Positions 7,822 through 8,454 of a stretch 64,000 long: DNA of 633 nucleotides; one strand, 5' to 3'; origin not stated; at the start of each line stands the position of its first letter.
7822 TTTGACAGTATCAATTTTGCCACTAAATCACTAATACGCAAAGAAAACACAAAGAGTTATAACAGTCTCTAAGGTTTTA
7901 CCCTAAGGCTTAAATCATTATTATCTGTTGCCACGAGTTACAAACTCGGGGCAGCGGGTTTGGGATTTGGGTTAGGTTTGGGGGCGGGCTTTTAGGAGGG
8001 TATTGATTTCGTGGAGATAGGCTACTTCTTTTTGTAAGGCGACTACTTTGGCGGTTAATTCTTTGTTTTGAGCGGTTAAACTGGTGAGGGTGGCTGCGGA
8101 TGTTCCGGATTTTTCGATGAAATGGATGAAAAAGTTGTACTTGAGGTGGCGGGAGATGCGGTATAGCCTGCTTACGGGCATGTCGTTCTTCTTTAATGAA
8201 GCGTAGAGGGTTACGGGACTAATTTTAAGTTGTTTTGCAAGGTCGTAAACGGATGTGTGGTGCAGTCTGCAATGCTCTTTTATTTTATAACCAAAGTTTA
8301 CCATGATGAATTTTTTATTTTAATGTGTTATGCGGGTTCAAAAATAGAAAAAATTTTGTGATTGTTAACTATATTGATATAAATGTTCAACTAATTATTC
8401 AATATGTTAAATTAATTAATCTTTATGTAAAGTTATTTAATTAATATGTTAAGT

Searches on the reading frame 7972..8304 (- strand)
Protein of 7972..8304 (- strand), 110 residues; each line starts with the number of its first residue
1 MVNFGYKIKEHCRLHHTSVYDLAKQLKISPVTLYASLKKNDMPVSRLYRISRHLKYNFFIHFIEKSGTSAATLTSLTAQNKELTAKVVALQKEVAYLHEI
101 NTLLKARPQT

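Call 5: search_protein_families(library=pfam, proteins=[window:7972-8304:-], max_evalue=0.1)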
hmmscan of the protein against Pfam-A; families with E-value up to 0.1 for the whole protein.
window:7972-8304:- (110 aa): 7 families
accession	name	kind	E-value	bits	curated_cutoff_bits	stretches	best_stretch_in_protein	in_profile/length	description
PF13443.12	HTH_26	-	5.9e-05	23.7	22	1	7-55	1-51/63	Cro/C1-type HTH DNA-binding domain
PF16559.10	GIT_CC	-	0.0094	16.1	28.7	1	68-104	27-63/66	GIT coiled-coil Rho guanine nucleotide exchange factor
PF12728.13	HTH_17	-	0.012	16.2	27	1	21-52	6-40/51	Helix-turn-helix domain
PF04760.21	IF2_N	-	0.023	14.9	25.3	1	17-40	4-27/53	Translation initiation factor IF-2, N-terminal region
PF13309.12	HTH_22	-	0.039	14.4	29.6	0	18-38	43-63/63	HTH domain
PF01022.26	HTH_5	-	0.081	13.3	22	0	18-39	17-38/47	Bacterial regulatory protein, arsR family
PF04967.18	HTH_10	-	0.094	13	23.1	0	17-39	24-46/53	HTH DNA binding domain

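Call 10: find_homologous_proteins(query=window:7972-8304:-)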
Query window:7972-8304:- (110 aa): 1 proteins with E <= 0.001 among 3 candidates.
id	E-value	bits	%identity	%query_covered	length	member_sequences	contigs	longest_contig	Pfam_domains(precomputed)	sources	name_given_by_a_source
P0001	1.3e-64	233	100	100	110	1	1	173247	-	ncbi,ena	-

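Call 12: find_encoding_contigs(protein=P0001, flank=10000)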
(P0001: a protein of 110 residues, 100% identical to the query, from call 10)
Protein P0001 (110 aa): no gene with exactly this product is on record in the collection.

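Call 13: search_protein_families(library=ncbifam, proteins=[window:7972-8304:-], max_evalue=0.01)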
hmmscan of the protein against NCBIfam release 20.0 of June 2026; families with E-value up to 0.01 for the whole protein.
window:7972-8304:- (110 aa): 0 families

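Call 14: search_protein_families(library=phrogs, proteins=[window:7972-8304:-], max_evalue=0.1)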
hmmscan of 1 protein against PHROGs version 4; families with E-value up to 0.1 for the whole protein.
window:7972-8304:- (110 aa): 4 families
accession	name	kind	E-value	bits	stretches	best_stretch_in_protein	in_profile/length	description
phrog_8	-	transcription regulation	0.019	15.4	1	1-56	74-130/346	transcriptional regulator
phrog_3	-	transcription regulation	0.022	15.5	1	1-66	86-155/430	transcriptional repressor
phrog_1728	-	transcription regulation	0.049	13.6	1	4-56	4-57/380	transcriptional regulator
phrog_28812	-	unknown function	0.056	14.4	0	16-47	14-44/191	-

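Call 18: search_protein_representatives(protein=window:7972-8304:-)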
Query: 110 residues. Proteins with E-value up to 0.001 (for the whole library): 73; up to 1e-10: 9; up to 1e-30: 0. The best 73 are listed.
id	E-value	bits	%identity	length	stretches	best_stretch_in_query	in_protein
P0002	2.6e-24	102.0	50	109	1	1-107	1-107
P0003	1.3e-22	96.6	49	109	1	3-107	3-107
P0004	2.0e-19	86.4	45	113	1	1-107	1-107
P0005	1.8e-18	83.3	46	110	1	2-107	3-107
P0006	2.6e-16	76.4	41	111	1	3-107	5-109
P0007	7.9e-14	68.4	39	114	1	4-109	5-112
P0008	1.1e-12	64.7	43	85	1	26-102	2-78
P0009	2.6e-11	60.3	36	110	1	1-107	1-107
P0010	7.4e-11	58.9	37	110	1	1-107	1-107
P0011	9.2e-10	55.4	40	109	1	4-107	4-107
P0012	1.1e-09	55.1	36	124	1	5-106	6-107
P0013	8.4e-09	52.3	32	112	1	2-106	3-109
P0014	2.9e-08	50.6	33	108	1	3-106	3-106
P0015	3.3e-08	50.4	33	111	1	3-108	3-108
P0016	4.4e-08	50.0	34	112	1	3-100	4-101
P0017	8.2e-08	49.1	31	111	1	2-107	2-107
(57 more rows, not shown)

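Call 23: find_related_loci(query=A2, collection=genome_contigs, flank=4000)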
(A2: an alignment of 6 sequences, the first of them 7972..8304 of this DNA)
Query A2 (110 aa) in genome_contigs; peptide patterns used: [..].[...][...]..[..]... (x = any residue, [..] = any of these).
115 stretches matched a pattern; 16 encode a relative of the query (tblastn E <= 1e-3); 16 distinct loci.
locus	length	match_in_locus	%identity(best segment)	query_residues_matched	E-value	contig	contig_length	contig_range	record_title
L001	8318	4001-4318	41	1-106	5e-16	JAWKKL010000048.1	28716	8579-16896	MAG: Bacteroidales bacterium isolate ABC1.42 ABC1.42.fa-48, whole genome shotgun sequence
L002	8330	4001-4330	34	1-110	1e-15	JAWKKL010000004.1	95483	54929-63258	MAG: Bacteroidales bacterium isolate ABC1.42 ABC1.42.fa-4, whole genome shotgun sequence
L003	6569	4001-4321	35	1-107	3e-14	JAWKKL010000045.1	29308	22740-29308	MAG: Bacteroidales bacterium isolate ABC1.42 ABC1.42.fa-45, whole genome shotgun sequence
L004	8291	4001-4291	31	1-105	2e-11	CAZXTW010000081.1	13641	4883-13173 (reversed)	MAG TPA_asm: uncultured Roseivirgaceae bacterium isolate SRP135972_co2_271 genome assembly, contig: NODE_4734_length_136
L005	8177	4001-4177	36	1-59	2e-7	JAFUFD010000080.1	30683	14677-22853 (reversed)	MAG: Prevotella sp. isolate RGIG4438 Roe_deer_Omasum-4__c97410, whole genome shotgun sequence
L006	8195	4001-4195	29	1-65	4e-6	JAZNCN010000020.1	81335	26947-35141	MAG: Candidatus Caccoplasma sp. isolate T1900044732_TS20190198.MAGScoT_cleanbin_000004 SGB_2013_k141_116044, whole genom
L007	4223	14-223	38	8-76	5e-6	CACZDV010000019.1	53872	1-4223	MAG: uncultured Prevotellaceae bacterium isolate RUG12526 genome assembly, contig: RUG12526_asm_19, whole genome shotgun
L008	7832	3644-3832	29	1-63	2e-5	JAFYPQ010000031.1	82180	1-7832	MAG: Bacteroidales bacterium isolate RGIG7307 Water_buffalos_Cecum-4__c460712, whole genome shotgun sequence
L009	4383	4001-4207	30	5-73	3e-5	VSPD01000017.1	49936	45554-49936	MAG: Muribaculaceae bacterium isolate SC1196_S49_bin.11 SC1196_S49_SC1196_S49_bin.11_contig_17, whole genome shotgun seq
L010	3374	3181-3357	32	2-60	5e-5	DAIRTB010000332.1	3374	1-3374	MAG TPA_asm: Bacteroidota bacterium isolate CTOTU7364 NODE_50837_length_3374_cov_3.752636, whole genome shotgun sequence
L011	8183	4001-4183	30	5-65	7e-5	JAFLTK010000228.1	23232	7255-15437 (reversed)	MAG: Muribaculaceae bacterium isolate HAN051 Seq15, whole genome shotgun sequence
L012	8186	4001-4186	27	2-63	6e-5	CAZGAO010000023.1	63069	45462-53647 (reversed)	MAG TPA_asm: uncultured Lentimicrobiaceae bacterium isolate binchicken_co47_205 genome assembly, contig: NODE_269_length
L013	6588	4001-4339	25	1-105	9e-5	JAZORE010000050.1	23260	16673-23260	MAG: Alloprevotella sp. isolate T1900045562_YK20190256.MAGScoT_cleanbin_000003 SGB_7914_k141_1597543, whole genome shotg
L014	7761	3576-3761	27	2-63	9e-5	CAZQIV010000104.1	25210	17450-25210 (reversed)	MAG TPA_asm: uncultured Lentimicrobiaceae bacterium isolate SRP191223_co1_241 genome assembly, contig: NODE_1616_length_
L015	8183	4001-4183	30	1-61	9e-5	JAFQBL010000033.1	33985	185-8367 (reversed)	MAG: Bacteroidales bacterium isolate RGIG1667 Goat_Cecum-1__c125590, whole genome shotgun sequence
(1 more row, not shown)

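Call 32: search_protein_families(library=pfam, proteins=[L001:1248-1961:+, L001:2219-2803:+, L001:3039-3413:+, L001:4397-4837:+, L001:4915-6162:-, L001:6182-7027:-, L002:1628-2434:+, L002:2522-3034:+, L002:4390-6501:-, L002:6513-8318:-], max_evalue=0.001)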
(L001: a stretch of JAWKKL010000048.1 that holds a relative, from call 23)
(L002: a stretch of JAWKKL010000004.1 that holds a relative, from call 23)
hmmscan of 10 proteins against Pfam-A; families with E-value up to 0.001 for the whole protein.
L001:1248-1961:+ (237 aa): 0 families

L001:2219-2803:+ (194 aa): 0 families

L001:3039-3413:+ (124 aa): 0 families

L001:4397-4837:+ (146 aa): 2 families
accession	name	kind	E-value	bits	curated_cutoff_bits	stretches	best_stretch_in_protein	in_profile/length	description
PF13279.12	4HBT_2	-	1.8e-12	48.2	25.5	1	25-133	1-109/122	Thioesterase-like superfamily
PF03061.28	4HBT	-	8.9e-08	32.8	20.6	1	33-116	1-77/79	Thioesterase superfamily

L001:4915-6162:- (415 aa): 1 family
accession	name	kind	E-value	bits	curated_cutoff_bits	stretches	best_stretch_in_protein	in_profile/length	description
PF01551.29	Peptidase_M23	-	2.7e-15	56.8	28.7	1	316-409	2-96/96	Peptidase family M23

L001:6182-7027:- (281 aa): 1 family
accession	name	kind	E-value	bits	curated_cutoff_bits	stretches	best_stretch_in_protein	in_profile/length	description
PF14125.13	DUF4292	-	6.2e-44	150.6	23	1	59-280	3-209/209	Domain of unknown function (DUF4292)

L002:1628-2434:+ (268 aa): 3 families
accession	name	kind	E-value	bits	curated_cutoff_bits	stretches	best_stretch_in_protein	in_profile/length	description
PF12833.13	HTH_18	-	1.6e-13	51.2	33.6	1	182-257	4-79/80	Helix-turn-helix domain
PF20240.3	DUF6597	-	1.7e-11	44.5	27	1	10-111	8-102/103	Domain of unknown function (DUF6597)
PF00165.29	HTH_AraC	-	4e-08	33.6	26.6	1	218-257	1-42/42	Bacterial regulatory helix-turn-helix proteins, AraC family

L002:2522-3034:+ (170 aa): 0 families

L002:4390-6501:- (703 aa): 3 families
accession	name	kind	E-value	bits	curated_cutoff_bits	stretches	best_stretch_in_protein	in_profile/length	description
PF00535.33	Glycos_transf_2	-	2.9e-55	187.2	23.3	3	8-138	1-132/168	Glycosyl transferase family 2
PF13641.12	Glyco_tranf_2_3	-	1.2e-16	61.9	27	2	474-652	5-201/230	Glycosyltransferase like family 2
PF10111.15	Glyco_tranf_2_2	-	8.5e-14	52.1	27.3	1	476-577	4-109/276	Glycosyltransferase like family 2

L002:6513-8318:- (601 aa): 0 families

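Call 33: search_protein_families(library=pfam, proteins=[L003:631-1353:+, L003:1420-2259:+, L003:2278-3297:+, L003:4001-4438:+, L003:5946-6299:-, L003:37-456:+, L002:641-1435:+, L001:7041-8291:-], max_evalue=0.001)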
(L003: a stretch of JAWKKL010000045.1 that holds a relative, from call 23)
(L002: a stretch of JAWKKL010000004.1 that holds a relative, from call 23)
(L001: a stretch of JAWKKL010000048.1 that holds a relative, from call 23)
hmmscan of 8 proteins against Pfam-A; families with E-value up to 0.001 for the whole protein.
L003:631-1353:+ (240 aa): 1 family
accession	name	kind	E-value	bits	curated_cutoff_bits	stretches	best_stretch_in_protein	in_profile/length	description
PF01555.25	N6_N4_Mtase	-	5.8e-15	56.3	26.7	1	25-204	1-130/221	DNA methylase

L003:1420-2259:+ (279 aa): 2 families
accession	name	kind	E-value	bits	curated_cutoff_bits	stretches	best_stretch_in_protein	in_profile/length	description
PF01555.25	N6_N4_Mtase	-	1.6e-27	97.3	26.7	1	9-95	133-219/221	DNA methylase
PF22722.2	NA-iREase1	-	5.4e-08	33.2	27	1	138-225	6-93/106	NACHT-associated inactive Restriction Endonuclease 1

L003:2278-3297:+ (339 aa): 0 families

L003:4001-4438:+ (145 aa): 3 families
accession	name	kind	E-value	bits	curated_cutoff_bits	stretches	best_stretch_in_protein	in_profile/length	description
PF13443.12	HTH_26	-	1.4e-06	28.8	22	1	8-56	2-52/63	Cro/C1-type HTH DNA-binding domain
PF16740.10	SKA2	-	0.00043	20.5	30.1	1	31-99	2-66/110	Spindle and kinetochore-associated protein 2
PF06892.16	Phage_CP76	-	0.0006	20.2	26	0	5-38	4-37/146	Phage regulatory protein CII (CP76)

L003:5946-6299:- (117 aa): 0 families

L003:37-456:+ (139 aa): 2 families
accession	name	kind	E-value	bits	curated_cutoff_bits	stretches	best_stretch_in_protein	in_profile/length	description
PF13620.12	CarboxypepD_reg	-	7.6e-16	58.7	32.3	1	60-137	2-82/82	Carboxypeptidase regulatory-like domain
PF13715.12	CarbopepD_reg_2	-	7.3e-14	52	32.2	1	60-136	1-76/88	CarboxypepD_reg-like domain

L002:641-1435:+ (264 aa): 7 families
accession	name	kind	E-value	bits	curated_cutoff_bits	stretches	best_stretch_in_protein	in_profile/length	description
PF13238.12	AAA_18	-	2.7e-09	38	29.4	1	48-203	2-122/128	AAA domain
PF13207.12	AAA_17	-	2.9e-06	28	27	0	50-82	1-33/136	AAA domain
PF20720.3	nSTAND3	-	6.7e-06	26.3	27.2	1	39-119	12-90/155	Novel STAND NTPase 3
PF13671.12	AAA_33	-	6.8e-06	26.9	27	1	47-85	2-39/143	AAA domain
PF13521.12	AAA_28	-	2.3e-05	25.1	27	1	47-87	2-40/164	AAA domain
PF01656.29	CbiA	-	0.00013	22.3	25.4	1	46-165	1-110/125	CobQ/CobB/MinD/ParA nucleotide binding domain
PF13481.12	AAA_25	-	0.00022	21.3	27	1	35-66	24-55/195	AAA domain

L001:7041-8291:- (416 aa): 18 families
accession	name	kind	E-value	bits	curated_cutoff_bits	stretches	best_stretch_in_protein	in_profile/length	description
PF07719.23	TPR_2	-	1.1e-23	81.7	27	0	53-85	2-34/34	Tetratricopeptide repeat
PF13181.12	TPR_8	-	1.1e-22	78.6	25.7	0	53-85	2-34/34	Tetratricopeptide repeat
PF13428.12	TPR_14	-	3.4e-21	74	23.5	0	58-94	7-43/44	Tetratricopeptide repeat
PF13431.12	TPR_17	-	4.7e-17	61.2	24.4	1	74-105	1-32/34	Tetratricopeptide repeat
PF14559.12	TPR_19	-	4.8e-17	62.5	25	0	63-109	2-48/68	Tetratricopeptide repeat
PF12895.13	ANAPC3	-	5.2e-17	62.3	27.2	0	316-391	5-78/82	Anaphase-promoting complex, cyclosome, subunit 3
PF13432.12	TPR_16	-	8.5e-17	61.7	32.7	1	33-86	12-65/65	Tetratricopeptide repeat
PF00515.34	TPR_1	-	1.4e-16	59.9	27.8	1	53-85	2-34/34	Tetratricopeptide repeat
PF13424.12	TPR_12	-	5.3e-14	52.6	30.1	0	347-391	23-67/77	Tetratricopeptide repeat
PF23914.1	TPR_CcmH_CycH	-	2.7e-12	47.3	42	0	48-103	46-101/158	Cytochrome c-type biogenesis protein H TPR domain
PF13414.12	TPR_11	-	3.5e-10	39.9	26.8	1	61-100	3-42/42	TPR repeat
PF13371.12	TPR_9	-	2.7e-09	37.4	35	0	311-363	6-58/73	Tetratricopeptide repeat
PF13429.12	TPR_15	-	3.7e-09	36.8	26.2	1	265-396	115-241/280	Tetratricopeptide repeat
PF14561.12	TPR_20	-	5.4e-06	27.1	25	0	35-74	5-44/90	Tetratricopeptide repeat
PF13174.12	TPR_6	-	2.7e-05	25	26.3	0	62-84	9-32/33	Tetratricopeptide repeat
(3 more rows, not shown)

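Call 38: find_related_loci(query=A2, collection=viral_contigs, flank=4000)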
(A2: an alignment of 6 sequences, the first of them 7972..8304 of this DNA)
Query A2 (110 aa) in viral_contigs; peptide patterns used: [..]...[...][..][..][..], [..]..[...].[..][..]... (x = any residue, [..] = any of these).
536 stretches matched a pattern, but none encodes a relative of the query by tblastn (E <= 1e-3).

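Call 39: find_related_loci(query=A2, collection=metagenome_contigs, flank=3000)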
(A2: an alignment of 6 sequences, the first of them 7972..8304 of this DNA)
Query A2 (110 aa) in metagenome_contigs; peptide patterns used: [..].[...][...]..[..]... (x = any residue, [..] = any of these).
166 stretches matched a pattern; 20 encode a relative of the query (tblastn E <= 1e-3); 20 distinct loci.
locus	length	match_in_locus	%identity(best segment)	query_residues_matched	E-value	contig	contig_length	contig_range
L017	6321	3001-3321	57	1-107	3e-38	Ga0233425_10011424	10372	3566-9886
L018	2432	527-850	48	1-108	9e-31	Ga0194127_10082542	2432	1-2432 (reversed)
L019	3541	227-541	42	2-106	2e-23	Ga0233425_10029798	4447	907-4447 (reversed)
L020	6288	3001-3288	30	15-105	1e-7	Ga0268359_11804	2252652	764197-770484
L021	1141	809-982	36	2-59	3e-7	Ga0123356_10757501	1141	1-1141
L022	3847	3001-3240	33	2-76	1e-6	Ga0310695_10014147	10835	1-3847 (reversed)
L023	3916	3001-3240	33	2-76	2e-6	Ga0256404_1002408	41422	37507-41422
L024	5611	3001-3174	36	5-62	2e-6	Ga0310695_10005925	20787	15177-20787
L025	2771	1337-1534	32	1-66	3e-6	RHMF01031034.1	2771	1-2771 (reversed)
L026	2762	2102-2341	31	2-76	3e-6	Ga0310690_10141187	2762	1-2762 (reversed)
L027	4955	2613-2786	34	5-62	6e-6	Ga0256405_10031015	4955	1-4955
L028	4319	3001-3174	34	5-62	8e-6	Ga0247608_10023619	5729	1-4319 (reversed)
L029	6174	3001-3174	34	5-62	8e-6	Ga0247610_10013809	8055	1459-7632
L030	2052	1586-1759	31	2-59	4e-5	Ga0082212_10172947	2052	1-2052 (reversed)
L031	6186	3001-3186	27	2-63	5e-5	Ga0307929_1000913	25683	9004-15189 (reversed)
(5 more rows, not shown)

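Call 41: find_homologous_proteins(query=A1, max_evalue=0.00001)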
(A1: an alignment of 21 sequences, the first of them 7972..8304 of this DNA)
Query A1 (21 sequences) (110 aa, profile of the alignment): 17 proteins with E <= 0.00001 among 508 candidates.
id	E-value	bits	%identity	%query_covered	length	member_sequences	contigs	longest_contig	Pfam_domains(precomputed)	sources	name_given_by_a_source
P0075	5.8e-38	147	55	95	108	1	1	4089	-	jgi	jgi:hypothetical protein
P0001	1.4e-36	143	100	100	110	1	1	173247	-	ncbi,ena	-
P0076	1.4e-35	140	57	97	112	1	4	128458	-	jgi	jgi:transcriptional regulator with XRE-family HTH domain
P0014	1.7e-34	136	33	96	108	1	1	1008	PF01381.29,PF13443.13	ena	-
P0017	2.8e-34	135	32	97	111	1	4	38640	-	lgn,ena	-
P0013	5.2e-33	131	32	95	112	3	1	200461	-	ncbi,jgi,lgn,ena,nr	ncbi:MAG: hypothetical protein M0R21_03730 [Lentimicrobiaceae bacterium]|nr:hypothetical protein [Le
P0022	1.3e-32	130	31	97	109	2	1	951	-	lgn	-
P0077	1.6e-32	130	31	96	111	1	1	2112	-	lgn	-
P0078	1.2e-31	127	25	73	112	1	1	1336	PF01527.27,PF02796.22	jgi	jgi:IS30 family transposase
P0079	3.7e-29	119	33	97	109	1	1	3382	-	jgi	jgi:predicted DNA-binding protein YlxM (UPF0122 family)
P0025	2.0e-28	116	31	87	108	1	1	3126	-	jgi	jgi:hypothetical protein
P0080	8.9e-20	89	30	95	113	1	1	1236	-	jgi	jgi:hypothetical protein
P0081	2.2e-17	81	23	98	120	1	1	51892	-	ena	-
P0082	2.8e-15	74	34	96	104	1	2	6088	-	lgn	-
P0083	3.3e-15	74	26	95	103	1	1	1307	-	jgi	jgi:hypothetical protein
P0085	1.3e-10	59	27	82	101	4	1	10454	-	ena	-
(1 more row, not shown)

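Call 42: find_encoding_contigs(protein=P0076, flank=5000, max_places=4)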
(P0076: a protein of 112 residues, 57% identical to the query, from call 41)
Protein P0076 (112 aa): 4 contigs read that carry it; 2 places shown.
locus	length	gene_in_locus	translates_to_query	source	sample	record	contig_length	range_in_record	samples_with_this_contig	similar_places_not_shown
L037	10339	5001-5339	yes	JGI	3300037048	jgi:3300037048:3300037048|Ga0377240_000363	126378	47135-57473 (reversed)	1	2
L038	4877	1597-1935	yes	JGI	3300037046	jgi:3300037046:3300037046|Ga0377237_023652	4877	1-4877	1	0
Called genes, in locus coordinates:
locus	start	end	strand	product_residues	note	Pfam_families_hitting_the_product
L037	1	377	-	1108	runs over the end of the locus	PF13620:CarboxypepD_reg, PF13715:CarbopepD_reg_2, PF07715:Plug, PF00593:TonB_dep_Rec_b-barrel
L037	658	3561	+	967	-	PF20464:MmeI_N, PF20465:MmeI_hel, PF20473:MmeI_Mtase, PF02384:N6_Mtase (faint), PF07669:Eco57I (weak), PF20466:MmeI_TRD, PF20467:MmeI_C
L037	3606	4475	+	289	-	PF11185:DUF2971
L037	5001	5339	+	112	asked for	-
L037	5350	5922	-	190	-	PF02508:Rnf-Nqr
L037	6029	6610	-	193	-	PF02508:Rnf-Nqr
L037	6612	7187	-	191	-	PF04205:FMN_bind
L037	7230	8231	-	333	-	PF03116:NQR2_RnfD_RnfE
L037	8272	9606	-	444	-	PF13375:RnfC_N, PF01512:Complex1_51K, PF10531:SLBB, PF12838:Fer4_7 (faint), PF13237:Fer4_10, PF13746:Fer4_18 (faint), PF13187:Fer4_9 (weak), PF13534:Fer4_17 (weak), +4 more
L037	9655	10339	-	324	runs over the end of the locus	PF04060:FeS, PF12838:Fer4_7 (weak), PF13187:Fer4_9 (weak), PF14697:Fer4_21, PF00037:Fer4 (weak), PF13484:Fer4_16 (weak), PF12838:Fer4_7, PF13187:Fer4_9 (weak), +5 more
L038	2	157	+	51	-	?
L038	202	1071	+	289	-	PF11185:DUF2971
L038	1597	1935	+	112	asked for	-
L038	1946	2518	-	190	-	PF02508:Rnf-Nqr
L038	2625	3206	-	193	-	PF02508:Rnf-Nqr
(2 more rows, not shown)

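Call 43: find_encoding_contigs(protein=P0013, flank=5000, max_places=2)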
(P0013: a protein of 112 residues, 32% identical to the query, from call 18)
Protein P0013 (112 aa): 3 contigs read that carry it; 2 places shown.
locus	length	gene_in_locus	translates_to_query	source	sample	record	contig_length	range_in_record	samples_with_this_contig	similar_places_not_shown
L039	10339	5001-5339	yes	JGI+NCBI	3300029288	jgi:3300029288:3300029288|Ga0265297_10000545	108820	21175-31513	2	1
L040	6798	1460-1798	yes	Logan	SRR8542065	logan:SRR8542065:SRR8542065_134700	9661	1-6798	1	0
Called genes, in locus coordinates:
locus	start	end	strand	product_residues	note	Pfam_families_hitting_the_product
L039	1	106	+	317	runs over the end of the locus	PF11276:DUF3078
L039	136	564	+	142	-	PF01741:MscL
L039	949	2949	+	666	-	PF02934:GatB_N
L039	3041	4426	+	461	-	PF18195:GatD_N, PF00710:Asparaginase, PF17763:Asparaginase_C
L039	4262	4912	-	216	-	-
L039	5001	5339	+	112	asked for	-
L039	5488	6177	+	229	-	PF02146:SIR2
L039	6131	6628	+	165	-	PF02631:RecX_HTH2, PF21981:RecX_HTH3 (weak)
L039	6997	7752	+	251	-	PF03462:PCRF, PF00472:RF-1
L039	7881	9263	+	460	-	PF00206:Lyase_1, PF10415:FumaraseC_C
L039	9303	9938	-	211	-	-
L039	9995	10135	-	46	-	-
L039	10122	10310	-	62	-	-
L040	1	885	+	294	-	?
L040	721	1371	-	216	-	-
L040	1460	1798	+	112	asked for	-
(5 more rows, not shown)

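Call 44: find_encoding_contigs(protein=P0017, flank=5000, max_places=2)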
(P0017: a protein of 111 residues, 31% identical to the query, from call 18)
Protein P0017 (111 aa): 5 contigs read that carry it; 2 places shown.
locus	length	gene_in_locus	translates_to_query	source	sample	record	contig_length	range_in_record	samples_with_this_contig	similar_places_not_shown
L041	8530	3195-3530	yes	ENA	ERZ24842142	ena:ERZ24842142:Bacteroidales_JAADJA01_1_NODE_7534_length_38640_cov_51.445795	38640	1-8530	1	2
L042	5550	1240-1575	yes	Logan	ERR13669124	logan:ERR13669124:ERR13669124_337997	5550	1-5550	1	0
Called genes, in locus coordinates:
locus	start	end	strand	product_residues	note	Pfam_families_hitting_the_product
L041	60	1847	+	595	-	PF13424:TPR_12, PF13432:TPR_16 (weak), PF00515:TPR_1 (weak), PF13181:TPR_8 (weak), PF00515:TPR_1 (weak), PF13414:TPR_11 (weak), PF00515:TPR_1 (weak), PF07719:TPR_2 (weak), +18 more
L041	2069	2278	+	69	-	-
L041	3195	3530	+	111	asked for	-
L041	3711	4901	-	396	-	PF08442:ATP-grasp_2, PF13549:ATP-grasp_5 (faint), PF24948:Citrate_synth_N, PF00549:Ligase_CoA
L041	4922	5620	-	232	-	PF01346:FKBP_N, PF00254:FKBP_C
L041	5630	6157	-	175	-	PF00254:FKBP_C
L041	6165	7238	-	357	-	PF01368:DHH, PF02272:DHHA1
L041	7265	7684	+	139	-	PF00334:NDK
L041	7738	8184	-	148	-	PF01381:HTH_3 (weak)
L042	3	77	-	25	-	?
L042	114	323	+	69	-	-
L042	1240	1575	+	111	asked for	-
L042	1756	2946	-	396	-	PF08442:ATP-grasp_2, PF13549:ATP-grasp_5 (faint), PF24948:Citrate_synth_N, PF00549:Ligase_CoA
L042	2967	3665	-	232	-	PF01346:FKBP_N, PF00254:FKBP_C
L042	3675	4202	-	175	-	PF00254:FKBP_C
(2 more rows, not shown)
